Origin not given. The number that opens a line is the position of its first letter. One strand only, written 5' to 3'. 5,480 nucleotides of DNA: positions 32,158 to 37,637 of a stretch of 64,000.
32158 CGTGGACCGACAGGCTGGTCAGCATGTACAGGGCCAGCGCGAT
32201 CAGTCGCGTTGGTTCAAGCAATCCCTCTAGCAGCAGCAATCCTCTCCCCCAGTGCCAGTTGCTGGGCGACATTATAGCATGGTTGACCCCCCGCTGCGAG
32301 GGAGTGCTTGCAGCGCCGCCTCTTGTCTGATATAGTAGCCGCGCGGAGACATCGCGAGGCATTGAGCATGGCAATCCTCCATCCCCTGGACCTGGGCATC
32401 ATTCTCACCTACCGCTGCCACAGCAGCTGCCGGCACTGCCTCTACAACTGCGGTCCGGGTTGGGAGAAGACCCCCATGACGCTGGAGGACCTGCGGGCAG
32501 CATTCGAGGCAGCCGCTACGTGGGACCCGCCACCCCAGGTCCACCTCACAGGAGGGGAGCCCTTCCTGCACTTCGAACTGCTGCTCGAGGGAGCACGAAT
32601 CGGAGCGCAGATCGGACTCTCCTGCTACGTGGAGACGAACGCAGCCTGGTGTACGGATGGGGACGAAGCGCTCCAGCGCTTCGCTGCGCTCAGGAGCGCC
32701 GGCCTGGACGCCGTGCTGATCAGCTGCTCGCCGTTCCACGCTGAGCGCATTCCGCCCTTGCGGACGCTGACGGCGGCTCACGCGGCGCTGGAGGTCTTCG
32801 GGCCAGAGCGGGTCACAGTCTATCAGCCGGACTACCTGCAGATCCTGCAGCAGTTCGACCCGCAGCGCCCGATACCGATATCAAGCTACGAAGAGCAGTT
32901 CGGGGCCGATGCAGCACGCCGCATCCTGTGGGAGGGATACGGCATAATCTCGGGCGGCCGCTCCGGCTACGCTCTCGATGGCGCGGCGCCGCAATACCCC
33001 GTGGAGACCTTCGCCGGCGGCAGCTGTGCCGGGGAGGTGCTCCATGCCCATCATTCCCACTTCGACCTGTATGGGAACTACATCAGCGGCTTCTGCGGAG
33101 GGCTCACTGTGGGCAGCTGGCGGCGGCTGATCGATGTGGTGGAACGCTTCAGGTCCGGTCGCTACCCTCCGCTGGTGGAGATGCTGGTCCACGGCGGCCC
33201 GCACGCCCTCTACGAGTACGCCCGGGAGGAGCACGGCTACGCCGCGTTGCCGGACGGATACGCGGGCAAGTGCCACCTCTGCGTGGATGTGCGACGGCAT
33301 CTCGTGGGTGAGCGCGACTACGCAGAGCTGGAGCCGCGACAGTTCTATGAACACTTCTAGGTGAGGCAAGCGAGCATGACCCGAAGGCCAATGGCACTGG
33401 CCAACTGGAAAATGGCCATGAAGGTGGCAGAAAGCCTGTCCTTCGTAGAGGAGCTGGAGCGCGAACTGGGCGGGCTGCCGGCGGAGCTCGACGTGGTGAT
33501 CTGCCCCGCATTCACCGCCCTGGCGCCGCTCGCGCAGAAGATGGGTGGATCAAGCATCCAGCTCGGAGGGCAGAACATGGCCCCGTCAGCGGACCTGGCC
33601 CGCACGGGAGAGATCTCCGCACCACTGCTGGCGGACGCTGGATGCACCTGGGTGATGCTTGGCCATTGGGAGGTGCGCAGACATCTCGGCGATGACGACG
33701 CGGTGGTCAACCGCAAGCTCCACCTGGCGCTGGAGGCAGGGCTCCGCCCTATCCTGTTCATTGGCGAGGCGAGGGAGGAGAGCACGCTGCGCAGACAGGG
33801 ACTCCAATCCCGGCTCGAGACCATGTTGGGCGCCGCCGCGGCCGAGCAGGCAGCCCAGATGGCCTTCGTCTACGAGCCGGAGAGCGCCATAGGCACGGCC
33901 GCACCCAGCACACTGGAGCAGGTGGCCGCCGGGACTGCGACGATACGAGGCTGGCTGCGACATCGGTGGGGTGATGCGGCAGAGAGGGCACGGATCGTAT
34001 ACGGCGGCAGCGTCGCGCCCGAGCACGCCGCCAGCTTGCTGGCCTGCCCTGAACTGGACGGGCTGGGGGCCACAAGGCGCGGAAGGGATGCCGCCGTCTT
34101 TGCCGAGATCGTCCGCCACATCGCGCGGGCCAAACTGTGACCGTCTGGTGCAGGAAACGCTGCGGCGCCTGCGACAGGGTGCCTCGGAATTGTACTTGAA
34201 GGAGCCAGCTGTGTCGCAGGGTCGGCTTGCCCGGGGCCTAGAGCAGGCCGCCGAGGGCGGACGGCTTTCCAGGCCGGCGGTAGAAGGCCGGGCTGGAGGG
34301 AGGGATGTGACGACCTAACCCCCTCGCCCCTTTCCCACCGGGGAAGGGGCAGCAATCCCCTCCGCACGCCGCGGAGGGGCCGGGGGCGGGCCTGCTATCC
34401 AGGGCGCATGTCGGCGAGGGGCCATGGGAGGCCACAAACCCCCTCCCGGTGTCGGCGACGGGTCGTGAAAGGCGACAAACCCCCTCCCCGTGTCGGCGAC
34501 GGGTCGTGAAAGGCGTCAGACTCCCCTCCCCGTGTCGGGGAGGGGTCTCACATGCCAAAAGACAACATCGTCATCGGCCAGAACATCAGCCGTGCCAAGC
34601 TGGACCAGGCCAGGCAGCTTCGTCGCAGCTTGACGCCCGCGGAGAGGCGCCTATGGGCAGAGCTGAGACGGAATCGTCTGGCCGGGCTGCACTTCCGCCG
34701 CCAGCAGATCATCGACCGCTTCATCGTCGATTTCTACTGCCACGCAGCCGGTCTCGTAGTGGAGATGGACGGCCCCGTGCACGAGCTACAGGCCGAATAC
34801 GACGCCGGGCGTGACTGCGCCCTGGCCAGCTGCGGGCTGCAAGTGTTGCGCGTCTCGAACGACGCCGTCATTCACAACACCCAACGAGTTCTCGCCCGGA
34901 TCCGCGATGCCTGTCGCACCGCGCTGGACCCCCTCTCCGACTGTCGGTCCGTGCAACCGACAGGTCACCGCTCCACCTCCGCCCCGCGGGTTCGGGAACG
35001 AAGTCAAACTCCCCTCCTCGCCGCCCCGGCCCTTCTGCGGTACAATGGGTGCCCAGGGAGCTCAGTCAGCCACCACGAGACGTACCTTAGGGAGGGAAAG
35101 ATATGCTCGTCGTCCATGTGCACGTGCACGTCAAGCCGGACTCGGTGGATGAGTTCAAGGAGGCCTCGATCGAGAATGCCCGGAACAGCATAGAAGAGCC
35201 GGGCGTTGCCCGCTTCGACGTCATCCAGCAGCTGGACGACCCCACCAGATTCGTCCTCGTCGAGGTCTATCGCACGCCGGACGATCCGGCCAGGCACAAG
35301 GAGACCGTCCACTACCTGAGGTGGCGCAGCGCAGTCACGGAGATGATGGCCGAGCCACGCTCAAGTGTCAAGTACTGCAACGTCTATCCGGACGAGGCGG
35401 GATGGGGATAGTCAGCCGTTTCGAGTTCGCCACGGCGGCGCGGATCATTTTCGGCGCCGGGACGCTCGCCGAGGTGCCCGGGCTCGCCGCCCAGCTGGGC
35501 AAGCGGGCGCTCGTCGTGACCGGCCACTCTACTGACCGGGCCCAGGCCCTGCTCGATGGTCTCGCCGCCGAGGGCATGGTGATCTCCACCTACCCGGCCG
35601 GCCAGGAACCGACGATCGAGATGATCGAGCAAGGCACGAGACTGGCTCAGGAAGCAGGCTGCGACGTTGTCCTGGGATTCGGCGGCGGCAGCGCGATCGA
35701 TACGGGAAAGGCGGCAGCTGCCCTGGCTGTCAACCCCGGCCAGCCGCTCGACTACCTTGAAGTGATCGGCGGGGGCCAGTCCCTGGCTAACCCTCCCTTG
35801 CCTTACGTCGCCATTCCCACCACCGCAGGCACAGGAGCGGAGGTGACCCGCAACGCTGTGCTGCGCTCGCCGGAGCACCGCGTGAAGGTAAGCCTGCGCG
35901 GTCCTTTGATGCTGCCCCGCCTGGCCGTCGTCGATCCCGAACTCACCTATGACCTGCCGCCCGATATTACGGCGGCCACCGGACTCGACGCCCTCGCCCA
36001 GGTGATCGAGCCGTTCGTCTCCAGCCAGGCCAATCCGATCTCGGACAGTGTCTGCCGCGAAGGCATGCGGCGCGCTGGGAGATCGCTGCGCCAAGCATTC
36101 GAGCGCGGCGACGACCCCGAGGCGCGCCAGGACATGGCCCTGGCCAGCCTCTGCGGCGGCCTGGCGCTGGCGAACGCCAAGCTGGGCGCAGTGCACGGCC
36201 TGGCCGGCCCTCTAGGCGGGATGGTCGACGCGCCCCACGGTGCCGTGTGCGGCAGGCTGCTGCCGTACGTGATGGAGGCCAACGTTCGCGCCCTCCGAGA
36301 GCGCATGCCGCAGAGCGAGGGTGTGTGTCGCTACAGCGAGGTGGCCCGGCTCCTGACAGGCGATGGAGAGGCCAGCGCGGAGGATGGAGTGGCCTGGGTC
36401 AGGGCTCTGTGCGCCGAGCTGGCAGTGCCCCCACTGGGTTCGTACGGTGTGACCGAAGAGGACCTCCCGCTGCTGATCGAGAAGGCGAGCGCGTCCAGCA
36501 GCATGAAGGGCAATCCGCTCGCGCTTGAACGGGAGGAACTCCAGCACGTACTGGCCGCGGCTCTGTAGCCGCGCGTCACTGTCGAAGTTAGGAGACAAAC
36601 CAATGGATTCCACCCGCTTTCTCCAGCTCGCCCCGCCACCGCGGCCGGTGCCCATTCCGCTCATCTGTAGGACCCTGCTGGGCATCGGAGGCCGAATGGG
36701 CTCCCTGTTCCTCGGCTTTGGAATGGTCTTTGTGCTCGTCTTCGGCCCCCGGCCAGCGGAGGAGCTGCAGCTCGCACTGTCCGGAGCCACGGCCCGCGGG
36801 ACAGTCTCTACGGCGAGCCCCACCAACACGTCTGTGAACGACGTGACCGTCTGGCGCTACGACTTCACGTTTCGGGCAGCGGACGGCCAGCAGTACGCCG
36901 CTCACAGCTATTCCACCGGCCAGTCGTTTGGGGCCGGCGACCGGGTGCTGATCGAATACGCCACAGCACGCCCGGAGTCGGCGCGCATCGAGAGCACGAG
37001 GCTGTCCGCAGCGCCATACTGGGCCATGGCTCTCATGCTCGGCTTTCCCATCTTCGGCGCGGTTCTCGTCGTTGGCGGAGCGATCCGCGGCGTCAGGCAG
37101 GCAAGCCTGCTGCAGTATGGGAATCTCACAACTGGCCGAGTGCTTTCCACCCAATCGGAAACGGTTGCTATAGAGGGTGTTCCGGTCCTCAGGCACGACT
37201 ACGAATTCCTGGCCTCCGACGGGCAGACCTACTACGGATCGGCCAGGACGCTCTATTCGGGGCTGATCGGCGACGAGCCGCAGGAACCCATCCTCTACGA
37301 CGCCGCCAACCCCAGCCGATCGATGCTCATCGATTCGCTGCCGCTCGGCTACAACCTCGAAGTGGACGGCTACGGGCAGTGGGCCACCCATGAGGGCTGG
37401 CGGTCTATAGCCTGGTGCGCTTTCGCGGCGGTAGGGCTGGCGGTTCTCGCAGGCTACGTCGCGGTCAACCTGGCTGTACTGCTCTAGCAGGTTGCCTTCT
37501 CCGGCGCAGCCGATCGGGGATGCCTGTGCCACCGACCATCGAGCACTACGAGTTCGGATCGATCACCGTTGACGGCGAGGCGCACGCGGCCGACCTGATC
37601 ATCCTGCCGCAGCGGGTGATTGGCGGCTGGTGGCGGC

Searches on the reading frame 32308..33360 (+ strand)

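Call 40: search_protein_families(library=pfam, proteins=[window:32308-33360:+], max_evalue=0.001)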
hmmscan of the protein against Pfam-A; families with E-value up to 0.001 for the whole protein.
window:32308-33360:+ (350 aa): 1 family
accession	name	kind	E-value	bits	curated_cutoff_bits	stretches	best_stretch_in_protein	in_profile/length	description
PF04055.27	Radical_SAM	-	8.8e-11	42.7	29.5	1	31-139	1-108/166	Radical SAM superfamily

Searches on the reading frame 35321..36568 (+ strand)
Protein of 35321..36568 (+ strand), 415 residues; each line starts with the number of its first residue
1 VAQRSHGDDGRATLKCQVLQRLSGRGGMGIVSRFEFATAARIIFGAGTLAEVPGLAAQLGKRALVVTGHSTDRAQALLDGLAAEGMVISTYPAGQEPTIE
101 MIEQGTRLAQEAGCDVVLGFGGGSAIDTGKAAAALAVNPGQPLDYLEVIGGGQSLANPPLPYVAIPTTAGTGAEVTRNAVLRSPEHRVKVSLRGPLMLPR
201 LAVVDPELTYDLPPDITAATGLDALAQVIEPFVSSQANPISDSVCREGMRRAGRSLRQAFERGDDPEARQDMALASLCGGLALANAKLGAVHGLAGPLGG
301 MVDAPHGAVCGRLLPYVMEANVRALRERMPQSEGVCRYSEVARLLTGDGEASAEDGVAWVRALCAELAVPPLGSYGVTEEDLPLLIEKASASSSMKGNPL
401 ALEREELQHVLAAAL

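Call 40: search_protein_families(library=pfam, proteins=[window:35321-36568:+], max_evalue=0.001)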
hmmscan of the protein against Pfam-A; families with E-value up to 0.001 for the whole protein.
window:35321-36568:+ (415 aa): 3 families
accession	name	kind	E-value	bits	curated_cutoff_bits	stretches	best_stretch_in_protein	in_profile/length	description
PF00465.25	Fe-ADH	-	7e-46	156.3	31.3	1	40-206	2-168/168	Iron-containing alcohol dehydrogenase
PF25137.1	ADH_Fe_C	-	1.5e-38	132.9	27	1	217-414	1-193/194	Fe-containing alcohol dehydrogenase family, C-terminal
PF13685.12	Fe-ADH_2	-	3.2e-09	37.4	28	1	44-135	2-96/149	Iron-containing alcohol dehydrogenase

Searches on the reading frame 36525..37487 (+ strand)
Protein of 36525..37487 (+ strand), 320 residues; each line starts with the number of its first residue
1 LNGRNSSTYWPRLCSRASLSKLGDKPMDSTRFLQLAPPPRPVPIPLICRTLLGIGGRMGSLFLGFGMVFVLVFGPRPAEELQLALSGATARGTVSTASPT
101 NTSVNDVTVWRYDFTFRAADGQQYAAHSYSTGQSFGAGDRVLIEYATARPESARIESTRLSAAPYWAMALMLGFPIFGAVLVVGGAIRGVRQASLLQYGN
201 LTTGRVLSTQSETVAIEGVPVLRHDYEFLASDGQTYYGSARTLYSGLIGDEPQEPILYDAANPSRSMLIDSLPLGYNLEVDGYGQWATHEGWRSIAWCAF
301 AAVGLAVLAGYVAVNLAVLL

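Call 40: search_protein_families(library=pfam, proteins=[window:36525-37487:+], max_evalue=0.001)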
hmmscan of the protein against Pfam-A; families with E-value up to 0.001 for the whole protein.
window:36525-37487:+ (320 aa): 1 family
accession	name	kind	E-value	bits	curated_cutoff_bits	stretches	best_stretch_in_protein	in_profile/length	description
PF12158.14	DUF3592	-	2e-07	32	25.3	0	92-157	3-81/84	Domain of unknown function (DUF3592)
